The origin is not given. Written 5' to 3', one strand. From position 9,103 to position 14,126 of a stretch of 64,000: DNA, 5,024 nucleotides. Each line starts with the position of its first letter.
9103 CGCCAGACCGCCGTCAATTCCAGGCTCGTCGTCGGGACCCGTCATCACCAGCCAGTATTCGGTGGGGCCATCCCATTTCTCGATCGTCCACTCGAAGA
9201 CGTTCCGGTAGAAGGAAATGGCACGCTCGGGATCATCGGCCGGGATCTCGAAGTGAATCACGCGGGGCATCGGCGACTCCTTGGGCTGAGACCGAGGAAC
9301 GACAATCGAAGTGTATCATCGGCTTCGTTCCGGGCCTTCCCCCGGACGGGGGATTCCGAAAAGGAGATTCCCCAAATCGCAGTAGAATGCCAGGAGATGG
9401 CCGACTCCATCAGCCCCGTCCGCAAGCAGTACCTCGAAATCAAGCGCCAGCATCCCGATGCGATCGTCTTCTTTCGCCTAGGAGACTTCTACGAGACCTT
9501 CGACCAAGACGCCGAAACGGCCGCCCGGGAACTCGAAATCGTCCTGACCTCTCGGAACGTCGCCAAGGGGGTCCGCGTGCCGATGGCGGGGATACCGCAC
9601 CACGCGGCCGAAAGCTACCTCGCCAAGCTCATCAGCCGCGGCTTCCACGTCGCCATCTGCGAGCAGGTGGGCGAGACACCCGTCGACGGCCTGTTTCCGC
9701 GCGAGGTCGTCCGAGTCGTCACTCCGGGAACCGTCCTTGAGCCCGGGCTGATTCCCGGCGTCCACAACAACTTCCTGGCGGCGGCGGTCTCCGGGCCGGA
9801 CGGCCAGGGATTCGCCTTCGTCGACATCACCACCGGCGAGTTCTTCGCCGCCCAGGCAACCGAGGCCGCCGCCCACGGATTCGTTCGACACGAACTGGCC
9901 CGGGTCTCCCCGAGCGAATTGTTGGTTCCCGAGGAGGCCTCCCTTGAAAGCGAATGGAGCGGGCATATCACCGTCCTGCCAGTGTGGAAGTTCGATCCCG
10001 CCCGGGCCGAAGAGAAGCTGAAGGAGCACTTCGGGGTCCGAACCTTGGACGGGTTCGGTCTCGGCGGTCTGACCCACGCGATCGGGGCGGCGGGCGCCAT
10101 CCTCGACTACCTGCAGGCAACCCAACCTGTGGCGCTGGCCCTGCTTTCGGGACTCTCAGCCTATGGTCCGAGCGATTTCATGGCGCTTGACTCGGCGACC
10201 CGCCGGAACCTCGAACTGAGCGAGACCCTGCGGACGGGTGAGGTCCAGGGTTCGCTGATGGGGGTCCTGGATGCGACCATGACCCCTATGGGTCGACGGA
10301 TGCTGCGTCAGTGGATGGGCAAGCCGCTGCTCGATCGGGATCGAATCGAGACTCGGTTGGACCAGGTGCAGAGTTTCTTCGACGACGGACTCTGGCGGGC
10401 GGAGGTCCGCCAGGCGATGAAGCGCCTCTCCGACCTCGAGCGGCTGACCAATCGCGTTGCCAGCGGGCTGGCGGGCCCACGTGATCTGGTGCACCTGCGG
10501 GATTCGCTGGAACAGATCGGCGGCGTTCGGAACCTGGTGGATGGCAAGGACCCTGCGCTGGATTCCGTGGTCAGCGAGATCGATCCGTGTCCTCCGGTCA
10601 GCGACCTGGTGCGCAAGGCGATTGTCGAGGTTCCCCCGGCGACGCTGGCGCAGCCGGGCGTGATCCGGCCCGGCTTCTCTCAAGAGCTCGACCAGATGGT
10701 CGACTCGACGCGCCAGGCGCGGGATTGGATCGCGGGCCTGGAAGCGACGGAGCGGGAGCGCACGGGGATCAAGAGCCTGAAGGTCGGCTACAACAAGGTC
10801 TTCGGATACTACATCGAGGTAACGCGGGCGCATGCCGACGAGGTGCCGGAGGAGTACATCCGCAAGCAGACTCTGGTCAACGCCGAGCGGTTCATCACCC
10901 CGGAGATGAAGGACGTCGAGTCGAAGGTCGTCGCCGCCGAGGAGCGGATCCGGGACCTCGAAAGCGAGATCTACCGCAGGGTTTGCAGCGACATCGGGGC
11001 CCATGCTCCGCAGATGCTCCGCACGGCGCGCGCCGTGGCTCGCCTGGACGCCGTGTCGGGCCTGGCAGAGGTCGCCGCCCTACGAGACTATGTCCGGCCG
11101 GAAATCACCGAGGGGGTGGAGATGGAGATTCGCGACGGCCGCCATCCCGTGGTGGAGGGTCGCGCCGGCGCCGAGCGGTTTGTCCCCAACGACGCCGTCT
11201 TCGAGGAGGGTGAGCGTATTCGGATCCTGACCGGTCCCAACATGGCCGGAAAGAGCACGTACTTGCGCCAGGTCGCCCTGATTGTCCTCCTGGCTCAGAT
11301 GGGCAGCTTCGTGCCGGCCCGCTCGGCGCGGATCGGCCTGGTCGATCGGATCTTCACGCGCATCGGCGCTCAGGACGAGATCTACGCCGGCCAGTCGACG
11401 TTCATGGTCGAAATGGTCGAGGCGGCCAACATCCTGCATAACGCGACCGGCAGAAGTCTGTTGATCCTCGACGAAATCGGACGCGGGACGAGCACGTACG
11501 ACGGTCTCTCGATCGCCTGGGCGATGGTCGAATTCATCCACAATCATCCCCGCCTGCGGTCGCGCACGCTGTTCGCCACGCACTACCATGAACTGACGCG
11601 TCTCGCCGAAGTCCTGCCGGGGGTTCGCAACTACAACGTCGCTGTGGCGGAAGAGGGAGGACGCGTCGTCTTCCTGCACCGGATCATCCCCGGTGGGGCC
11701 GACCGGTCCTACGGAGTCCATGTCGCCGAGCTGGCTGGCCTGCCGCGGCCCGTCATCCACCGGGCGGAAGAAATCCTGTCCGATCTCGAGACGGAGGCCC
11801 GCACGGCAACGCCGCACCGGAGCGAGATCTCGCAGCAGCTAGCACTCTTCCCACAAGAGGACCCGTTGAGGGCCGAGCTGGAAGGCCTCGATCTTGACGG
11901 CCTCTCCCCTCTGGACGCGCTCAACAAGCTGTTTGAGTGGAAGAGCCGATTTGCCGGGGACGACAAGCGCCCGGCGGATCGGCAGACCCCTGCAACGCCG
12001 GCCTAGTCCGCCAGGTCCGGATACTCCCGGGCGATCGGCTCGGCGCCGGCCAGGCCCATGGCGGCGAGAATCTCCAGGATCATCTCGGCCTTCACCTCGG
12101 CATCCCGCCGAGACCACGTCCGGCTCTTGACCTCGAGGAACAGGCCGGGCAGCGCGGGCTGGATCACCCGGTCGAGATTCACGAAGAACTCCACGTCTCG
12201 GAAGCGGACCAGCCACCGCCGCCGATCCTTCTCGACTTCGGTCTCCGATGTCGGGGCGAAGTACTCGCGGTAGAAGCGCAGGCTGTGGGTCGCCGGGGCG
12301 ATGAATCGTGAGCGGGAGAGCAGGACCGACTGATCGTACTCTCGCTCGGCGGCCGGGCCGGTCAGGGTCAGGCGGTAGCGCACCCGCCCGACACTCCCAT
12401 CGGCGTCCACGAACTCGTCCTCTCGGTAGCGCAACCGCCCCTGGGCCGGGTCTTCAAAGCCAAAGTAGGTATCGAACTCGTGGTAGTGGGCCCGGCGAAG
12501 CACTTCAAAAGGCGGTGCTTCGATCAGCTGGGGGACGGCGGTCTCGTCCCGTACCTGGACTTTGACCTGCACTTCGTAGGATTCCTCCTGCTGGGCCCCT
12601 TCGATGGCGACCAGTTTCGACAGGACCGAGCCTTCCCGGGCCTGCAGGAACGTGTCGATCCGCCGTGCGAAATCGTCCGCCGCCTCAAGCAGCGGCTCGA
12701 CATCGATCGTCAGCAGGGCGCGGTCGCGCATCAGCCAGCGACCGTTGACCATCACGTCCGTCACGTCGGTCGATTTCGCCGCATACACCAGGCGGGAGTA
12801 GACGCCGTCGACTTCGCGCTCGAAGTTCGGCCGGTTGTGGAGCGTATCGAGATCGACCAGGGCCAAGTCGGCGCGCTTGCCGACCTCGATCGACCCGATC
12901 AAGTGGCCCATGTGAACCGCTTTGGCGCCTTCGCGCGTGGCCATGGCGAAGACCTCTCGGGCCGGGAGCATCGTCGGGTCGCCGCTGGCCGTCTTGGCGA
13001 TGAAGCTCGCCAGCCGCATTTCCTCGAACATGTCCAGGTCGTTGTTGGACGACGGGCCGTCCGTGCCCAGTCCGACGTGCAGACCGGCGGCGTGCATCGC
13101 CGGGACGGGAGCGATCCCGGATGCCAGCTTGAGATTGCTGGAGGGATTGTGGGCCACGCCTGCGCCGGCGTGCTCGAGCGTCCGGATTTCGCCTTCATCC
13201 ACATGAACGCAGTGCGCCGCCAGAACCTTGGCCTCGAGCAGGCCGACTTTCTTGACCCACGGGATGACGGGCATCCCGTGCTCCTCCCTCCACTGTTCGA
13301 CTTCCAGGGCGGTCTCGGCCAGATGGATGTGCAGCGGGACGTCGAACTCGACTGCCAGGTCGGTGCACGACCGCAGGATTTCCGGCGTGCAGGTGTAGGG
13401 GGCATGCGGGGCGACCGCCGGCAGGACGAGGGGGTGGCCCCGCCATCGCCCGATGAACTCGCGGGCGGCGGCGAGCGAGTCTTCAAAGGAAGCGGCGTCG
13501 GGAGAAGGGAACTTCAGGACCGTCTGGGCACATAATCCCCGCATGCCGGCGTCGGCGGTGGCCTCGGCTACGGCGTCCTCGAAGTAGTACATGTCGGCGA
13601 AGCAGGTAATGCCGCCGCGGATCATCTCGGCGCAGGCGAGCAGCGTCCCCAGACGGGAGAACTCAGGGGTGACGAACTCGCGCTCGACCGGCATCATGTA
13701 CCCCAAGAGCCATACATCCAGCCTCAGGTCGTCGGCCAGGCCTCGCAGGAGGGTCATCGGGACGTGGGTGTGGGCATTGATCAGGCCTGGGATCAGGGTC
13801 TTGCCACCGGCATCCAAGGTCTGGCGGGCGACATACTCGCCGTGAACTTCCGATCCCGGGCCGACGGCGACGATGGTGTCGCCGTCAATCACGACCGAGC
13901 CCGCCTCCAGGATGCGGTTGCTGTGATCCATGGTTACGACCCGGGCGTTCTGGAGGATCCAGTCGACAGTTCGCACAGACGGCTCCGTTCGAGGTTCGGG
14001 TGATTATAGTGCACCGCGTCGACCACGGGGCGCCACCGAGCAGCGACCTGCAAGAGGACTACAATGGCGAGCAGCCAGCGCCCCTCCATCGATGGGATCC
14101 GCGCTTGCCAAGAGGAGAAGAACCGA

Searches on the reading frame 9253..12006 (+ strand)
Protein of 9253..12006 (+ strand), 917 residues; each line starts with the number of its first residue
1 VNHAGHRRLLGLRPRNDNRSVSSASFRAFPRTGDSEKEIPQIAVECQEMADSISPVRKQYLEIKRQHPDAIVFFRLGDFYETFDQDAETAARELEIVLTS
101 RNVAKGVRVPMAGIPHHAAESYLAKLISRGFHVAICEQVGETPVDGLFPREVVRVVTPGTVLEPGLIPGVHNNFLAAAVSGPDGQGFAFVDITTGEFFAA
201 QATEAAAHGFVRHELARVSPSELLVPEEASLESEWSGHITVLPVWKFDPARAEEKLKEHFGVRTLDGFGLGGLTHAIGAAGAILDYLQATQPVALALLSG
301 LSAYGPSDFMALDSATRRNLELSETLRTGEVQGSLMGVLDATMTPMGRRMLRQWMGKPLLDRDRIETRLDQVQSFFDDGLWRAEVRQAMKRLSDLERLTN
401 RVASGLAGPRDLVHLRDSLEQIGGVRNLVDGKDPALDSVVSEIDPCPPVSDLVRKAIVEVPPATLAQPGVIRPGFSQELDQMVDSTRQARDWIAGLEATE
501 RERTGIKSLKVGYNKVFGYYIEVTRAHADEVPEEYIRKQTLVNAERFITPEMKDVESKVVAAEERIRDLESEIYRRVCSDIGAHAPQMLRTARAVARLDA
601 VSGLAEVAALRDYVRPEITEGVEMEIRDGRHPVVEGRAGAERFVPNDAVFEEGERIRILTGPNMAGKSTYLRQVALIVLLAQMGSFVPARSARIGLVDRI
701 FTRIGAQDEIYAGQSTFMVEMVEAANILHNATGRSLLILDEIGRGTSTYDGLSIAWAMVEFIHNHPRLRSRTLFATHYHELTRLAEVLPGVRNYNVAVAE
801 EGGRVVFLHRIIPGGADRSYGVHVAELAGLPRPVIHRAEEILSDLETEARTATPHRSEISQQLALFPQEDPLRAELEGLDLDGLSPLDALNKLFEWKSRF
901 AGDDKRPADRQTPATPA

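Call 76: search_protein_families(library=pfam, proteins=[window:9253-12006:+], max_evalue=0.00001)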
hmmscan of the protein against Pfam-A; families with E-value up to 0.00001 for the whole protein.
window:9253-12006:+ (917 aa): 5 families
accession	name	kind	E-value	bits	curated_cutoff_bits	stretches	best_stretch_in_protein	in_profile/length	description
PF00488.27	MutS_V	-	1.1e-83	280.3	30.2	1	658-846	2-188/188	MutS domain V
PF05192.23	MutS_III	-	1.6e-47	162.8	34.1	1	315-605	1-194/194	MutS domain III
PF01624.25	MutS_I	-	5.8e-39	133.3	20.6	1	55-163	2-111/113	MutS domain I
PF05190.23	MutS_IV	-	1.8e-30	105.5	22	1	474-565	1-92/92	MutS family domain IV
PF05188.22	MutS_II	-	1.7e-21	77.5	25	1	173-291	1-125/133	MutS domain II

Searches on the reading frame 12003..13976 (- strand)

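Call 76: search_protein_families(library=pfam, proteins=[window:12003-13976:-], max_evalue=0.00001)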
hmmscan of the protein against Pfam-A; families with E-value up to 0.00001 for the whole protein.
window:12003-13976:- (657 aa): 2 families
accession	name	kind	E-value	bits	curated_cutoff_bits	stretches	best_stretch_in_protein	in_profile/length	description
PF01979.26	Amidohydro_1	-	4.5e-75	253.5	25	1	60-414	1-344/345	Amidohydrolase family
PF07969.17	Amidohydro_3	-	4.1e-17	63.2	29.7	1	204-384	267-454/472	Amidohydrolase family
